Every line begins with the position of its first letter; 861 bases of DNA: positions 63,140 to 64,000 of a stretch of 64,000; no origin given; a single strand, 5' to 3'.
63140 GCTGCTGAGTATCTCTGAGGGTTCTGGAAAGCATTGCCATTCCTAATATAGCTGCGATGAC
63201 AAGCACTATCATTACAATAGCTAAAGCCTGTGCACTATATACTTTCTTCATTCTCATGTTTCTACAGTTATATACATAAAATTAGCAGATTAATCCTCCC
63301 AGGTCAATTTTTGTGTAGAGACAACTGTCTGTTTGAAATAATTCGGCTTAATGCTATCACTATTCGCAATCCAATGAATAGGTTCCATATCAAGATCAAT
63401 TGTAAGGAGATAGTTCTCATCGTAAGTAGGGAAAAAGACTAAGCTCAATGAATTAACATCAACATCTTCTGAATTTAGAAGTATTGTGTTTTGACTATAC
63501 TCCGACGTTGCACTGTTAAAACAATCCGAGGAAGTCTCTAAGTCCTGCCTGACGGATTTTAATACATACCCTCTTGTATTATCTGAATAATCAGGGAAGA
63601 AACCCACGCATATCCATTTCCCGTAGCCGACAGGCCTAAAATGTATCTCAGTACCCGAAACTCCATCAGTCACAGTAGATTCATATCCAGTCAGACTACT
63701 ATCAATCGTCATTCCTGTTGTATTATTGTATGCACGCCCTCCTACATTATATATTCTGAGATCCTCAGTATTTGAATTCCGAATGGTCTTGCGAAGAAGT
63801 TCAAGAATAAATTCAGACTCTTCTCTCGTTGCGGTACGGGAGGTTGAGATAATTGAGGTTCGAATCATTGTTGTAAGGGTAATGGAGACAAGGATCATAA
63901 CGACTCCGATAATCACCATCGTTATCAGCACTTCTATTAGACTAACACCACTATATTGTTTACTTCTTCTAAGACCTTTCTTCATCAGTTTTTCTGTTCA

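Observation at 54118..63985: Type IV pilus-like locus with embedded CheY receiver and three large uncharacterised envelope proteins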

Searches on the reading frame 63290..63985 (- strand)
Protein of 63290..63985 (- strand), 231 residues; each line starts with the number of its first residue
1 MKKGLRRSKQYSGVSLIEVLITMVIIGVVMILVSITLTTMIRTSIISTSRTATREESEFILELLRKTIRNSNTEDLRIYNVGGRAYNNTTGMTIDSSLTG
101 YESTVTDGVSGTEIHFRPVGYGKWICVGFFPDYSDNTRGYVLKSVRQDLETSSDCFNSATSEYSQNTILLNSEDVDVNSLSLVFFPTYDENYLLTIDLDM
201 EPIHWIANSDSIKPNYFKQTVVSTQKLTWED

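Call 3: search_protein_families(library=pfam, proteins=[window:63290-63985:-], max_evalue=0.1)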
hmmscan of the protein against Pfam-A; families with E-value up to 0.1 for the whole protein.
window:63290-63985:- (231 aa): 1 family
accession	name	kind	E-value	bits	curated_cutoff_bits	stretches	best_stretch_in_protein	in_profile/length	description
PF07963.17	N_methyl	-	7.9e-06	25.7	21.2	1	10-33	3-26/27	Prokaryotic N-terminal methylation motif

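Call 4: search_protein_families(library=ncbifam, proteins=[window:63290-63985:-], max_evalue=0.1)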
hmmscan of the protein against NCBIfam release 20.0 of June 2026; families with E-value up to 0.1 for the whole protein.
window:63290-63985:- (231 aa): 8 families
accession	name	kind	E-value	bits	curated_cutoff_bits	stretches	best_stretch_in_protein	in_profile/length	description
TIGR02532.1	IV_pilin_GFxxxE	domain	0.0014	18.4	16.3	1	12-33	2-23/24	prepilin-type N-terminal cleavage/methylation domain-containing protein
TIGR02596.1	TIGR02596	subfamily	0.0019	18.3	70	1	16-58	3-45/196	Verru_Chthon cassette protein D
TIGR02599.1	TIGR02599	subfamily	0.003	16.9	256.5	1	15-71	3-59/361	Verru_Chthon cassette protein C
NF007848.0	PRK10557.1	equivalog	0.0039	16.5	120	1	8-69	7-68/192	prepilin peptidase-dependent protein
TIGR02523.1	type_IV_pilV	equivalog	0.0066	16.9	52.2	1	12-69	2-55/139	type IV pilus modification protein PilV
NF041002.1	pilin_ComGF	equivalog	0.044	14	80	1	13-80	3-67/139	competence type IV pilus minor pilin ComGF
NF040999.1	pilin_ComGC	equivalog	0.058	13.6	75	1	12-36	2-26/84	competence type IV pilus major pilin ComGC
TIGR01710.1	typeII_sec_gspG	equivalog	0.095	12.7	88.85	0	13-43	2-32/134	type II secretion system major pseudopilin GspG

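Call 7: find_encoding_contigs(protein=window:63290-63985:-, flank=10000, max_places=6)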
Protein window:63290-63985:- (231 aa): 10 contigs read that carry it; 6 places shown.
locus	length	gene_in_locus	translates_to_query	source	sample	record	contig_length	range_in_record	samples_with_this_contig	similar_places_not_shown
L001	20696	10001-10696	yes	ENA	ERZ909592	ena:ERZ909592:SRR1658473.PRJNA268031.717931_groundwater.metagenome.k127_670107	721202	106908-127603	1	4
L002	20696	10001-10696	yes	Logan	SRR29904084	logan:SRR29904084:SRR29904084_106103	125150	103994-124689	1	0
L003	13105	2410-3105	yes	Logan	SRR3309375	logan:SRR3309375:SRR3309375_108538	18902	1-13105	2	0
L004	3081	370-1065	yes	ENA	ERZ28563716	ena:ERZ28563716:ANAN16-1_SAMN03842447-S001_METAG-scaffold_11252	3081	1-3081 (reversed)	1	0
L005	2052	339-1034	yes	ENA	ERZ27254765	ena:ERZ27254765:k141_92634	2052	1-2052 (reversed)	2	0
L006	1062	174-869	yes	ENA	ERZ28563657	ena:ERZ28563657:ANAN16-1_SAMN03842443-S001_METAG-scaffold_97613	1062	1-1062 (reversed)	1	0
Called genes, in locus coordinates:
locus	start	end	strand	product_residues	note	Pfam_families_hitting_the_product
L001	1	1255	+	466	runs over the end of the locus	PF02518:HATPase_c, PF13589:HATPase_c_3, PF14501:HATPase_c_5 (weak)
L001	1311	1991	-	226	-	PF13177:DNA_pol3_delta2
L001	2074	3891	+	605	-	PF05157:MshEN, PF00437:T2SSE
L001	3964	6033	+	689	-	PF00437:T2SSE, PF25199:nSTAND_NTPase5 (faint)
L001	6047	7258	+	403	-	PF28597:T2SSF_N, PF00482:T2SSF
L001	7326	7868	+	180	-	PF07963:N_methyl (weak)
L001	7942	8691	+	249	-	PF06750:A24_N_bact, PF01478:Peptidase_A24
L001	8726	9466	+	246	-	-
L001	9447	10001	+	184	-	-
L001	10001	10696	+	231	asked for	PF07963:N_methyl (weak)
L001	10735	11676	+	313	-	-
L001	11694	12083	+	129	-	PF00072:Response_reg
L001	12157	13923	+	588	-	-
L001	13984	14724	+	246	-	-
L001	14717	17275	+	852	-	-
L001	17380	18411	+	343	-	PF11104:PilM_2, PF06723:MreB_Mbl (faint), PF14450:FtsA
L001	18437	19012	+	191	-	-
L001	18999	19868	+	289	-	-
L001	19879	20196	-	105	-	PF13083:KH_KhpA-B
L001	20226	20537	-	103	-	PF00886:Ribosomal_S16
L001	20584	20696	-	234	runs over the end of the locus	PF22935:RM44_endonuclase, PF14622:Ribonucleas_3_3, PF00636:Ribonuclease_3, PF00035:dsrm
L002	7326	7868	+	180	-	PF07963:N_methyl (weak)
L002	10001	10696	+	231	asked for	PF07963:N_methyl (weak)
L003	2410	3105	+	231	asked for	PF07963:N_methyl (weak)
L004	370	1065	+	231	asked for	PF07963:N_methyl (weak)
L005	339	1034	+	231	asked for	PF07963:N_methyl (weak)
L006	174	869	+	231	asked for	PF07963:N_methyl (weak)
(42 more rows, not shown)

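Call 75: search_protein_families(library=ncbifam, proteins=[L001:11-1255:+, L001:2074-3891:+, L001:3964-6033:+, L001:6047-7258:+, L001:7326-7868:+, L001:7942-8691:+, L001:8726-9466:+, L001:9447-10001:+], max_evalue=0.01)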
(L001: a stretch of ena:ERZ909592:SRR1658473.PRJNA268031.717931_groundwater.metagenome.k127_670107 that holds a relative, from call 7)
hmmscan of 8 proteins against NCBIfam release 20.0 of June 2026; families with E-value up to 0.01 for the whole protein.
L001:11-1255:+ (414 aa): 69 families (the best 25 are shown)
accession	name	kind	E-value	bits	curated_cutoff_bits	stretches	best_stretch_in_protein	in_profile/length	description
NF046044.1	PnpS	equivalog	8.2e-22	77.7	400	1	235-413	213-390/390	two-component system histidine kinase PnpS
NF008468.0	PRK11360.1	equivalog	1e-20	73.7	646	1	268-399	461-592/616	two-component system sensor histidine kinase AtoS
NF008298.1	PRK11086.1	subfamily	3.2e-20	72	520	1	310-413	421-524/529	DcuS/MalK family sensor histidine kinase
NF007688.0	PRK10364.1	equivalog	4.7e-18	65.2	479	1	269-413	307-450/460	two-component system sensor histidine kinase ZraS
TIGR02916.1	PEP_his_kin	equivalog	1.8e-17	63.2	300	1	266-399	537-664/679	XrtA/PEP-CTERM system histidine kinase PrsK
NF040750.1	tetrathio_HK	equivalog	1e-15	57.3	750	1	268-394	412-534/555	tetrathionate respiration histidine kinase TtrS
NF010411.0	PRK13837.1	equivalog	4.8e-15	54.6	647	1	268-394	516-655/828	two-component system VirA-like sensor kinase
NF047874.1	MASE3_PAS_HK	subfamily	1.5e-14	53.7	560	1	293-413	499-624/655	MASE3 domain-containing sensor histidine kinase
TIGR02966.1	phoR_proteo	equivalog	4.9e-14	52.1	334.2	1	232-389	154-310/333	phosphate regulon sensor histidine kinase PhoR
NF041777.1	sens_FixL_Rhizob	equivalog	5.4e-14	51.7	850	1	302-401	368-467/485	sensor protein FixL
NF038334.1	malate_HK_MalK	exception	5.6e-14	51.7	800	1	315-413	426-524/533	malate sensor histidine kinase MalK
NF047794.1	HisKinPtgB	equivalog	7.6e-14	50.9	1000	1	243-392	487-633/656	two-component system sensor histidine kinase PgtB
TIGR01386.1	cztS_silS_copS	subfamily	1.2e-13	50.9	292.55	1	268-413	311-457/457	heavy metal sensor histidine kinase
TIGR02956.1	TMAO_torS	equivalog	1.3e-13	50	676.5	1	148-413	412-681/967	TMAO reductase system sensor histidine kinase/response regulator TorS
NF007793.0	PRK10490.1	equivalog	1.4e-13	49.8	1123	1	275-413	742-881/895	two-component system sensor histidine kinase KdpD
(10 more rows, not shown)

L001:2074-3891:+ (605 aa): 21 families
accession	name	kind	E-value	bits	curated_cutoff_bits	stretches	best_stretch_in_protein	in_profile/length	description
TIGR02538.1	type_IV_pilB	equivalog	2.8e-163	544.5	675.65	2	7-478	2-473/564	type IV-A pilus assembly ATPase PilB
TIGR02533.1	type_II_gspE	equivalog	6.3e-160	533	630.25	1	78-602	3-485/486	type II secretion system ATPase GspE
NF007755.0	PRK10436.1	equivalog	7.8e-126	420.4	617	2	85-482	15-380/465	type II secretion system protein GspE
NF053534.1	T4PilAsmATPsTfpB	equivalog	1.8e-121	406.4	850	2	5-478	10-493/584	type IV pilus assembly ATPase TfpB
NF041000.1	ATPase_ComGA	equivalog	5.1e-73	245.4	300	1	193-456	2-264/267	competence type IV pilus ATPase ComGA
TIGR01420.1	pilT_fam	subfamily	6.7e-46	157.1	319.1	1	192-459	3-270/343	PilT/PilU family type 4a pilus ATPase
TIGR02525.1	plasmid_TraJ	equivalog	2.6e-27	95.8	368.3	1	288-438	122-273/372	plasmid transfer ATPase TraJ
TIGR02524.1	dot_icm_DotB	equivalog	3.5e-20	72.5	463.3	1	311-436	124-258/358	Dot/Icm type IV secretion system ATPase DotB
NF058587.1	archaellum_moto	equivalog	1.1e-16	60.7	550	1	323-437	277-396/527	archaellum flagellar ATPase motor FlaI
TIGR02782.1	TrbB_P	equivalog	5.6e-16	58.7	304.55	1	313-437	129-255/303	P-type conjugative transfer ATPase TrbB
NF010469.0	PRK13894.1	subfamily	7.9e-15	55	508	1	312-434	140-264/320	conjugal transfer ATPase TrbB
TIGR03819.1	heli_sec_ATPase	hypoth_equivalog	4.6e-14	52.4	373.15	1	238-453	98-316/340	TadA family conjugal transfer-associated ATPase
NF010407.0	PRK13833.1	subfamily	7.8e-13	48.5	499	1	321-441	144-266/323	conjugal transfer protein TrbB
TIGR02788.1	VirB11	equivalog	1.1e-12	47.6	249.95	1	320-438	143-266/308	P-type DNA transfer ATPase VirB11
NF053672.1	bindosome_BasE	exception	1.8e-10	40.2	1000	1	324-452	273-407/512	bindosome assembly system ATPase subunit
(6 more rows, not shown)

L001:3964-6033:+ (689 aa): 17 families
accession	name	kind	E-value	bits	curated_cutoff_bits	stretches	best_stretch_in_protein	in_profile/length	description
TIGR01420.1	pilT_fam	subfamily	4.7e-131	437.1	319.1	1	340-682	2-343/343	PilT/PilU family type 4a pilus ATPase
TIGR02525.1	plasmid_TraJ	equivalog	8.5e-46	156.6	368.3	1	347-673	19-363/372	plasmid transfer ATPase TraJ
TIGR02538.1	type_IV_pilB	equivalog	2.6e-44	151.8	675.65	2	454-583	308-433/564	type IV-A pilus assembly ATPase PilB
NF007755.0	PRK10436.1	equivalog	6.2e-44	150.4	617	1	315-608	65-355/465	type II secretion system protein GspE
TIGR02524.1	dot_icm_DotB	equivalog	3.5e-43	148.2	463.3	1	337-646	3-323/358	Dot/Icm type IV secretion system ATPase DotB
TIGR02533.1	type_II_gspE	equivalog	4e-43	147.8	630.25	1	460-608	241-379/486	type II secretion system ATPase GspE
NF041000.1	ATPase_ComGA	equivalog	2.3e-39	135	300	1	342-609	2-266/267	competence type IV pilus ATPase ComGA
NF053534.1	T4PilAsmATPsTfpB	equivalog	1.3e-35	122.8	850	1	317-608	181-472/584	type IV pilus assembly ATPase TfpB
NF058587.1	archaellum_moto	equivalog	1e-15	57.5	550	1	465-579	278-393/527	archaellum flagellar ATPase motor FlaI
TIGR02782.1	TrbB_P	equivalog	2.1e-15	56.8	304.55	1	464-621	138-290/303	P-type conjugative transfer ATPase TrbB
TIGR02788.1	VirB11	equivalog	9.2e-15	54.4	249.95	1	461-603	143-288/308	P-type DNA transfer ATPase VirB11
NF010469.0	PRK13894.1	subfamily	4.4e-12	46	508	1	464-591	151-276/320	conjugal transfer ATPase TrbB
NF010407.0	PRK13833.1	subfamily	1.6e-11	44.2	499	1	465-622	147-298/323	conjugal transfer protein TrbB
TIGR03819.1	heli_sec_ATPase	hypoth_equivalog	5.9e-11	42.1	373.15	1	465-621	181-338/340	TadA family conjugal transfer-associated ATPase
NF053672.1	bindosome_BasE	exception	3.3e-09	36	1000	1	459-597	267-406/512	bindosome assembly system ATPase subunit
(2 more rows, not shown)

L001:6047-7258:+ (403 aa): 6 families
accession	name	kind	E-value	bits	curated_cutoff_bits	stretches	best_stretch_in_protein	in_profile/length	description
TIGR02120.1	GspF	equivalog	2.2e-106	356.5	424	1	4-400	1-399/401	type II secretion system inner membrane protein GspF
NF052606.1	T4PiliAsmPilCMyx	equivalog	3.7e-100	335.7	700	1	3-402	21-418/419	type IV pilus assembly protein PilC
NF052607.1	T4PiliAsmPilCThrm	equivalog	1.5e-96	323.9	700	1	1-400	1-402/406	type IV pilus assembly protein PilC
NF007861.0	PRK10573.1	equivalog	1.8e-78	264.4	401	1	4-402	7-398/401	protein transport protein HofC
NF047826.1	T3SSXpsF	equivalog_domain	2.2e-70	237.5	650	1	1-403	1-405/405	type II secretion system protein XpsF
NF041012.2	T4P_ComGB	equivalog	8e-40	137.2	240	1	65-398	2-330/332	competence type IV pilus assembly protein ComGB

L001:7326-7868:+ (180 aa): 9 families
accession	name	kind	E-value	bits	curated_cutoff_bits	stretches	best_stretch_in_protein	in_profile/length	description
NF041013.1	T4P_ComGE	equivalog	1.2e-06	28.5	49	1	4-58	1-56/83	competence type IV pilus minor pilin ComGE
NF040999.1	pilin_ComGC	equivalog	5.9e-05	23.2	75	1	7-28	2-23/84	competence type IV pilus major pilin ComGC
TIGR01710.1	typeII_sec_gspG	equivalog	0.00019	21.4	88.85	1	7-67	1-61/134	type II secretion system major pseudopilin GspG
NF007862.0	PRK10574.1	equivalog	0.0002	21.5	138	1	5-40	3-38/145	prepilin peptidase-dependent pilin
TIGR02532.1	IV_pilin_GFxxxE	domain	0.00023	20.9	16.3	1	8-28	3-23/24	prepilin-type N-terminal cleavage/methylation domain-containing protein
NF040982.1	ComGD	equivalog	0.00043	20.7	70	1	7-41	2-36/139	competence type IV pilus minor pilin ComGD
TIGR02596.1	TIGR02596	subfamily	0.00051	20.2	70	1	9-42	1-33/196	Verru_Chthon cassette protein D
TIGR02599.1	TIGR02599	subfamily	0.0012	18.1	256.5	1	8-48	1-38/361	Verru_Chthon cassette protein C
NF007800.0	PRK10506.1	equivalog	0.0023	17.7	158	1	5-45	7-46/163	prepilin peptidase-dependent protein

L001:7942-8691:+ (249 aa): 0 families

L001:8726-9466:+ (246 aa): 6 families
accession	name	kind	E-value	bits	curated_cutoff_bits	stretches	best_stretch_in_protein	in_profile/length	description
NF040982.1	ComGD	equivalog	5.3e-06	26.9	70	1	16-70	2-56/139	competence type IV pilus minor pilin ComGD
TIGR01708.2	typeII_sec_gspH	equivalog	4e-05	23.7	80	1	18-68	4-54/169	type II secretion system minor pseudopilin GspH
NF041013.1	T4P_ComGE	equivalog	0.00017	21.6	49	1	15-43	3-31/83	competence type IV pilus minor pilin ComGE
NF007800.0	PRK10506.1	equivalog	0.00052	19.9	158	1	16-74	9-67/163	prepilin peptidase-dependent protein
NF041775.1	typeIV_PilA_Myxo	equivalog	0.0017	18.3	400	1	13-86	8-79/214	type IV pilin protein PilA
NF041002.1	pilin_ComGF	equivalog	0.0061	16.8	80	1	16-49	2-35/139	competence type IV pilus minor pilin ComGF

L001:9447-10001:+ (184 aa): 0 families
